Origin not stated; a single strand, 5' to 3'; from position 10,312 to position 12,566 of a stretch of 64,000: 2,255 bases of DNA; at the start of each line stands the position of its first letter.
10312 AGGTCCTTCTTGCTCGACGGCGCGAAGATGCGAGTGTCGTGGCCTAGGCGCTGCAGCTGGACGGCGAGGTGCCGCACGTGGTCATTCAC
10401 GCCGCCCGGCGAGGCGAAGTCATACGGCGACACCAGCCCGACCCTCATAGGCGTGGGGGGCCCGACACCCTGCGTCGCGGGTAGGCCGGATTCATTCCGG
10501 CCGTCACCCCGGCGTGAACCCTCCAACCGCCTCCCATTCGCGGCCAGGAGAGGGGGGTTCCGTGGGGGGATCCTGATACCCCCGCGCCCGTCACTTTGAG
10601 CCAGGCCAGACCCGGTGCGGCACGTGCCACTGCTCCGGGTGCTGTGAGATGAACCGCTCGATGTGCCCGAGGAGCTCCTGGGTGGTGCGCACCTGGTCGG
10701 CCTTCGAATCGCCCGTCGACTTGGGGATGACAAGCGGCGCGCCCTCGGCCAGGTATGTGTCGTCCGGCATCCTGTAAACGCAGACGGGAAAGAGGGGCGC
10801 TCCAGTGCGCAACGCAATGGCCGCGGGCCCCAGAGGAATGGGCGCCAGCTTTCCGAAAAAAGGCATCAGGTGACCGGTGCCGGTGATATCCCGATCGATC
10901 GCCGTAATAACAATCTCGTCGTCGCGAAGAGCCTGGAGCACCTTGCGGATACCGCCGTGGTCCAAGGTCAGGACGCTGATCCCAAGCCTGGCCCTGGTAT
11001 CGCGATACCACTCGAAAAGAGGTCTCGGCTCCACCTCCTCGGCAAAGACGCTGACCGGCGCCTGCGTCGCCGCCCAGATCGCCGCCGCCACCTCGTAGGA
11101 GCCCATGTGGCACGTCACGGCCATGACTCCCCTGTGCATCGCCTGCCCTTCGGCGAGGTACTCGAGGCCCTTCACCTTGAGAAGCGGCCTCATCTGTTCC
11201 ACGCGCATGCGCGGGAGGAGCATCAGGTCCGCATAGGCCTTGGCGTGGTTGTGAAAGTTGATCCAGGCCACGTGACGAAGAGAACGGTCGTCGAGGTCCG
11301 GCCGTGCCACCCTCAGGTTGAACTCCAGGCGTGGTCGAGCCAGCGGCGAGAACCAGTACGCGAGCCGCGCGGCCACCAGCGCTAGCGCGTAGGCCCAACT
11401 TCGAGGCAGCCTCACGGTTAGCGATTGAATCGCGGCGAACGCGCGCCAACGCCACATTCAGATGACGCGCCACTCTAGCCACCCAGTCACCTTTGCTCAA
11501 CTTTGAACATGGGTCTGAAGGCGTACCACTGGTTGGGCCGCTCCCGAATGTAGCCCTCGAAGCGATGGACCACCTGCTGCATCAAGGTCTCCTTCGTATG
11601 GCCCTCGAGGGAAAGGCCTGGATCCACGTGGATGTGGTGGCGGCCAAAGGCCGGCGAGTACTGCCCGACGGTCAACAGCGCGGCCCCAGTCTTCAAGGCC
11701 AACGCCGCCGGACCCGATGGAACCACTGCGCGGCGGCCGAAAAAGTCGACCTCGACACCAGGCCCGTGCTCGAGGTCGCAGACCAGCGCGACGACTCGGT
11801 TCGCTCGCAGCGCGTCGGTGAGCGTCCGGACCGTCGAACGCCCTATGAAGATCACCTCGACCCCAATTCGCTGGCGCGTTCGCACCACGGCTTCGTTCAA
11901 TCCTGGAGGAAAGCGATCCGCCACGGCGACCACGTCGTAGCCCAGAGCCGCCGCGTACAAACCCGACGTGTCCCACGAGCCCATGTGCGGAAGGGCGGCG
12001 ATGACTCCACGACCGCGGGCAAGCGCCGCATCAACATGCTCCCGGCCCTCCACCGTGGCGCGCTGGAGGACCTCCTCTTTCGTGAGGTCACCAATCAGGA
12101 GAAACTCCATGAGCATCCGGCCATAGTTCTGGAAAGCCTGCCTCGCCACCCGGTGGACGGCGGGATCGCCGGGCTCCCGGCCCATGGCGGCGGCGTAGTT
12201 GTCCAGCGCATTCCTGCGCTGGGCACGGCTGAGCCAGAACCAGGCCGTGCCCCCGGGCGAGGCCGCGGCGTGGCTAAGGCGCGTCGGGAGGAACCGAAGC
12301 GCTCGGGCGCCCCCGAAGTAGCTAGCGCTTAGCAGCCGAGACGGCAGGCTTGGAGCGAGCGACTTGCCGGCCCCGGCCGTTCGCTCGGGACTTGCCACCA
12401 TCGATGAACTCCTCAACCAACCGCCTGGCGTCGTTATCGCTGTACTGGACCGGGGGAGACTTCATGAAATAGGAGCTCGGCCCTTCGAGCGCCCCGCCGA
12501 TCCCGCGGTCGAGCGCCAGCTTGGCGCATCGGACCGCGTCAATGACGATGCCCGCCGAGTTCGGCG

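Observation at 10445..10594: The acyltransferase-pimA spacer is exactly one 50-codon ORF overlapping both flanking stop and start, and it shares a palindromic core with the purF insert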

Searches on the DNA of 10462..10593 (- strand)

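Call 24: build_rna_model(alignment_id=A2)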
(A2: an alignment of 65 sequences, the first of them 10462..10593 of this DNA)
Model R1 built from alignment A2 (65 sequences, 144 columns); structure: RNAalifold consensus.
model positions 132; base pairs 15; branch points 1; effective number of sequences 2.77; information 0.59 bits per position. Calibrated on 0.2 Mb of random sequence (short: E-values are rough).
structure used (alignment columns):
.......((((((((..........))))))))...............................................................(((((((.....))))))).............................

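Call 25: search_with_rna_model(model_id=R1, source=window, filters=off, max_evalue=10, show_alignments=6)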
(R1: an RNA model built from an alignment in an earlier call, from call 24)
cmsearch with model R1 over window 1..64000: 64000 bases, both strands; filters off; matches with E-value up to 10: 22.
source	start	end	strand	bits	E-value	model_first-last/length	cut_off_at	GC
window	10460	10593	-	105.7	1.2e-24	1-132/132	no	0.72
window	56711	56831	-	61.1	9.7e-14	1-132/132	no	0.68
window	31600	31734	-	37.5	5.8e-08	1-132/132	no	0.62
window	10561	10586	+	19.1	0.0019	8-33/132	no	0.73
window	56799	56824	+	18.7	0.0023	8-33/132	no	0.73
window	10484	10502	+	11.9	0.11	90-108/132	no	0.68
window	52039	52146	-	8.1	0.93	1-132/132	no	0.67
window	59760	59842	-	7.5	1.3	1-132/132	no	0.65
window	12071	12188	-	7.3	1.4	1-132/132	no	0.64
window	44122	44131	-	6.4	2.3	16-25/132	no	0.5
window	47104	47181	-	6.4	2.4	1-132/132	no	0.73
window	56723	56748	+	6.2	2.6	81-108/132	no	0.77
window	43912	43930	+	6.1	2.8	89-108/132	no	0.74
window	63015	63110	-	6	2.9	1-132/132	no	0.65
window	15013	15117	+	5.8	3.3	1-132/132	no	0.69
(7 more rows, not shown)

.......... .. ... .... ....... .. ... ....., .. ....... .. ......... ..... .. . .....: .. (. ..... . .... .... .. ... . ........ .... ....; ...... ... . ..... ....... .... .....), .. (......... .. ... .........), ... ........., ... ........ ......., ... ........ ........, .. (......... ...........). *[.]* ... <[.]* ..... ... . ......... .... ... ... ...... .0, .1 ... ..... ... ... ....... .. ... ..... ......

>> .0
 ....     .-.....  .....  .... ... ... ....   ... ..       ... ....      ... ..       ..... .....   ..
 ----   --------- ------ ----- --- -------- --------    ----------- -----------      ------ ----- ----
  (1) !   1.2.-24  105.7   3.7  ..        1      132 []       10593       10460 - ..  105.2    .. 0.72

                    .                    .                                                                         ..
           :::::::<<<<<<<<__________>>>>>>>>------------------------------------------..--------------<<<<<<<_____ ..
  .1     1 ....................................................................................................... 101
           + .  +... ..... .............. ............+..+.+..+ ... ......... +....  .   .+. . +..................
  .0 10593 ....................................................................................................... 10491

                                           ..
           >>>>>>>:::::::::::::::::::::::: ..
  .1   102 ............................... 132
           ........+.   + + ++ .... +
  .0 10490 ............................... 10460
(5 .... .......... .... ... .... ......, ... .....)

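Call 54: search_with_rna_model(model_id=R1, sources=[L005, L006, L008, L013, L017, L020, L021, L022, L023, L030, L033, L035, L046, L047, L052, L061, L062, L064, L066, L067, L068, L069, L070, L074, L077, L078, L081, L083, L086, L100, L103, L123, L124, L129], max_evalue=0.01)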
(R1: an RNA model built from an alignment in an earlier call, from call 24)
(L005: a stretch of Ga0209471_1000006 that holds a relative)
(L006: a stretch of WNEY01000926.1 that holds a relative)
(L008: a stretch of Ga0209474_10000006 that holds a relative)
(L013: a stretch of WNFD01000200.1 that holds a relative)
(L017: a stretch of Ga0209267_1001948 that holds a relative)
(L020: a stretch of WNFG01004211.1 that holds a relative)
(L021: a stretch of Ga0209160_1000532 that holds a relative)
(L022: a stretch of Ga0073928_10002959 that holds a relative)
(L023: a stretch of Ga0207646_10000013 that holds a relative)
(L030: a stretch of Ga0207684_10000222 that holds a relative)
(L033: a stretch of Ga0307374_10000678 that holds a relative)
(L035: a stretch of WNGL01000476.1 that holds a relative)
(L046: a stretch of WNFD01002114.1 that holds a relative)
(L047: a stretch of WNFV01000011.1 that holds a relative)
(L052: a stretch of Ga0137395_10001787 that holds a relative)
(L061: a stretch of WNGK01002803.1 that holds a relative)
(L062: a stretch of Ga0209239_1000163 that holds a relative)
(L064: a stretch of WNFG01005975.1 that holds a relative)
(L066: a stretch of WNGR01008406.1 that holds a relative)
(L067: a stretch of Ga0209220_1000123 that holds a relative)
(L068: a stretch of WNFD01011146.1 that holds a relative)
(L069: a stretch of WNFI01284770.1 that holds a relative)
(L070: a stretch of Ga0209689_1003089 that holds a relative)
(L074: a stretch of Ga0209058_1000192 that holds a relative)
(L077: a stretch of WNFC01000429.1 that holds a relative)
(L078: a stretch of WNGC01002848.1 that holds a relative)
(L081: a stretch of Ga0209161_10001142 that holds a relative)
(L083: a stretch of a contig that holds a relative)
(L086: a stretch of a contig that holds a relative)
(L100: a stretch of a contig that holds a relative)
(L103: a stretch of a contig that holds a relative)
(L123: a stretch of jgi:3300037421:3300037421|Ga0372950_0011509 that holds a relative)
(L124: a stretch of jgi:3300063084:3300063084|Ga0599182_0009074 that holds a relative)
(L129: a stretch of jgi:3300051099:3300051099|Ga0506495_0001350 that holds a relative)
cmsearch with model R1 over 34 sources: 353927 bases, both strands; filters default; matches with E-value up to 0.01: 62.
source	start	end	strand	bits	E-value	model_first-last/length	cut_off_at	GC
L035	4991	5122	+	123.2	3.4e-28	1-132/132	no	0.67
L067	13123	13254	-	122.4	5.5e-28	1-132/132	no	0.66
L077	7516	7641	+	117.8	7.2e-27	1-132/132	no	0.63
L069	10242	10372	+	117.6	8.1e-27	1-132/132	no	0.66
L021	6616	6746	-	116.9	1.3e-26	1-132/132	no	0.66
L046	6867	6997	+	114.8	4.1e-26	1-132/132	no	0.65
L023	1742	1873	+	114.5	4.8e-26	1-132/132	no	0.64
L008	3735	3860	+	114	6.4e-26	1-132/132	no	0.63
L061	103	234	+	112.6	1.4e-25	1-132/132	no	0.66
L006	2944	3076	+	112.1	1.8e-25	1-132/132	no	0.67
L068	7010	7142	-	111.7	2.3e-25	1-132/132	no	0.69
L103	2110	2242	-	110.9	3.6e-25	1-132/132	no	0.69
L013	10564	10686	-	109.5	7.8e-25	1-132/132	no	0.67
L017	12140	12272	+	108.8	1.2e-24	1-132/132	no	0.66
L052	8476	8608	+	108.1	1.7e-24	1-132/132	no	0.65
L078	7411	7545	+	108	1.8e-24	1-132/132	no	0.66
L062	9206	9338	+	106.9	3.4e-24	1-132/132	no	0.68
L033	1439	1570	+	106.2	5.2e-24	1-132/132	no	0.67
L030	7925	8052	+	105.6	7.2e-24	1-132/132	no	0.7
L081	735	860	-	104.8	1.1e-23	1-132/132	no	0.61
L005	1459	1584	-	103.7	2e-23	1-132/132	no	0.67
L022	1465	1591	+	103.1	2.9e-23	1-132/132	no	0.61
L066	8135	8269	+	99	2.9e-22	1-132/132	no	0.67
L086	7276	7397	-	96.2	1.4e-21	1-132/132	no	0.69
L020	1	108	-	96.1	1.5e-21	1-108/132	3'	0.67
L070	1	102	-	93.7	5.9e-21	1-100/132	3'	0.69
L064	2153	2275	-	72.3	9.9e-16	1-132/132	no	0.7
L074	6987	7109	-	71.9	1.3e-15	1-132/132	no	0.64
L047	1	81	-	55.5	1.3e-11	1-86/132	3'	0.78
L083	3688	3766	+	50.2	2.6e-10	1-132/132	no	0.66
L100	3679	3757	-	50.2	2.6e-10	1-132/132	no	0.66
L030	7904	7964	-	26.7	0.00014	1-132/132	no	0.64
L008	3712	3774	-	25.6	0.00026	1-132/132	no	0.71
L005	1552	1577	+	25.6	0.00027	8-33/132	no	0.81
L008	3865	3890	-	25.6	0.00027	8-33/132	no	0.81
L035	4998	5023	-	25.6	0.00027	8-33/132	no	0.81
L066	8142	8167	-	25.6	0.00027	8-33/132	no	0.81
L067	13222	13247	+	25.6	0.00027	8-33/132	no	0.81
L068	7110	7135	+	25.6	0.00027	8-33/132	no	0.81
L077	7523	7548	-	25.6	0.00027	8-33/132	no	0.81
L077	7645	7670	-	25.6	0.00027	8-33/132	no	0.81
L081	828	853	+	25.6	0.00027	8-33/132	no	0.81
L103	2210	2235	+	25.6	0.00027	8-33/132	no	0.81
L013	10654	10679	+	25.6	0.00027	8-33/132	no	0.81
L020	76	101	+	25.6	0.00027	8-33/132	no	0.81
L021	6714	6739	+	25.6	0.00027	8-33/132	no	0.81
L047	49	74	+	25.6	0.00027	8-33/132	no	0.81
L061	110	135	-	25.6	0.00027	8-33/132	no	0.81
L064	2243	2268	+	25.6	0.00027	8-33/132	no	0.81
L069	10249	10274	-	25.6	0.00027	8-33/132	no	0.81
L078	7418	7443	-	25.6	0.00027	8-33/132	no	0.81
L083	3695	3720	-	25.6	0.00027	8-33/132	no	0.81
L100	3725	3750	+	25.6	0.00027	8-33/132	no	0.81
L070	70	95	+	25.6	0.00027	8-33/132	no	0.81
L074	7077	7102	+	25.6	0.00027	8-33/132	no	0.81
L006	2951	2976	-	24.5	0.0005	8-33/132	no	0.73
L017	12147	12172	-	24.5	0.0005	8-33/132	no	0.73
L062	9213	9238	-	24.5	0.0005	8-33/132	no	0.73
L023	1749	1774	-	23.2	0.001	8-33/132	no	0.77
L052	8483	8508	-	23.2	0.001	8-33/132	no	0.77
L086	7365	7390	+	22.4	0.0016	8-33/132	no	0.77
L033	1446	1471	-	22.1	0.0019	8-33/132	no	0.77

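Call 71: search_with_rna_model(model_id=R1, sources=[L130, L131, L132, L133, L134, L135, L125, L126, L127, L128], max_evalue=1, filters=off)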
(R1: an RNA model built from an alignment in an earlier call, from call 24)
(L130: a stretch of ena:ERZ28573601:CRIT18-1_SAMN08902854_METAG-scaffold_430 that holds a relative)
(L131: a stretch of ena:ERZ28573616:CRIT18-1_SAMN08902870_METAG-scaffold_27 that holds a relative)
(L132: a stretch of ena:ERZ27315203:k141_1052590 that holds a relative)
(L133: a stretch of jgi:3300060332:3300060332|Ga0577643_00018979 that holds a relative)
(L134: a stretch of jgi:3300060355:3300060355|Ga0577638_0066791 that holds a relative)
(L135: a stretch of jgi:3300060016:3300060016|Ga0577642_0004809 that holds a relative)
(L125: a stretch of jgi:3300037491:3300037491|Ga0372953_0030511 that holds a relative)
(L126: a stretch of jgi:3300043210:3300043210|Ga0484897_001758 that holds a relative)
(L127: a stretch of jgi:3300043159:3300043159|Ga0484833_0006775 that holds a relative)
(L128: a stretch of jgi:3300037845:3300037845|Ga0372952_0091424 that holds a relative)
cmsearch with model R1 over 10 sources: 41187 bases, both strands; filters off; matches with E-value up to 1: 0.
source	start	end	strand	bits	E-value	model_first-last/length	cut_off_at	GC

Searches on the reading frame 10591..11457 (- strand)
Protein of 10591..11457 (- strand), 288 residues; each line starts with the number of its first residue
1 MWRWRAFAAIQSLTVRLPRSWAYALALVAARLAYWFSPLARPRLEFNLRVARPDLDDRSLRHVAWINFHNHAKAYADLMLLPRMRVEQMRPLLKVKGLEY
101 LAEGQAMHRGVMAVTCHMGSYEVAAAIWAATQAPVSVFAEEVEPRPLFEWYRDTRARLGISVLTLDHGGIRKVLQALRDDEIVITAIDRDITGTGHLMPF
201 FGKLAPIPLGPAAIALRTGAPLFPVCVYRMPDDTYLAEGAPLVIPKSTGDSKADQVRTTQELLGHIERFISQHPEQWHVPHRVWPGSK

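Call 45: search_protein_families(library=pfam, proteins=[window:10591-11457:-])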
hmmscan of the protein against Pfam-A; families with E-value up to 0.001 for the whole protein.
window:10591-11457:- (288 aa): 1 family
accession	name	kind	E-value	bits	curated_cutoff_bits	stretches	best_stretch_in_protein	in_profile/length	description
PF03279.18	Lip_A_acyltrans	-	1e-32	114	22.3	1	7-284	19-293/295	Bacterial lipid A biosynthesis acyltransferase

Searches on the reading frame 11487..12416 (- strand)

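Call 45: search_protein_families(library=pfam, proteins=[window:11487-12416:-])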
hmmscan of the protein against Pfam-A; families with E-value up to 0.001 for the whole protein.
window:11487-12416:- (309 aa): 1 family
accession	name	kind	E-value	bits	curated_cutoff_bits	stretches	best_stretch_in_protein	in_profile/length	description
PF03279.18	Lip_A_acyltrans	-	3.4e-42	145.1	22.3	1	29-305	15-294/295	Bacterial lipid A biosynthesis acyltransferase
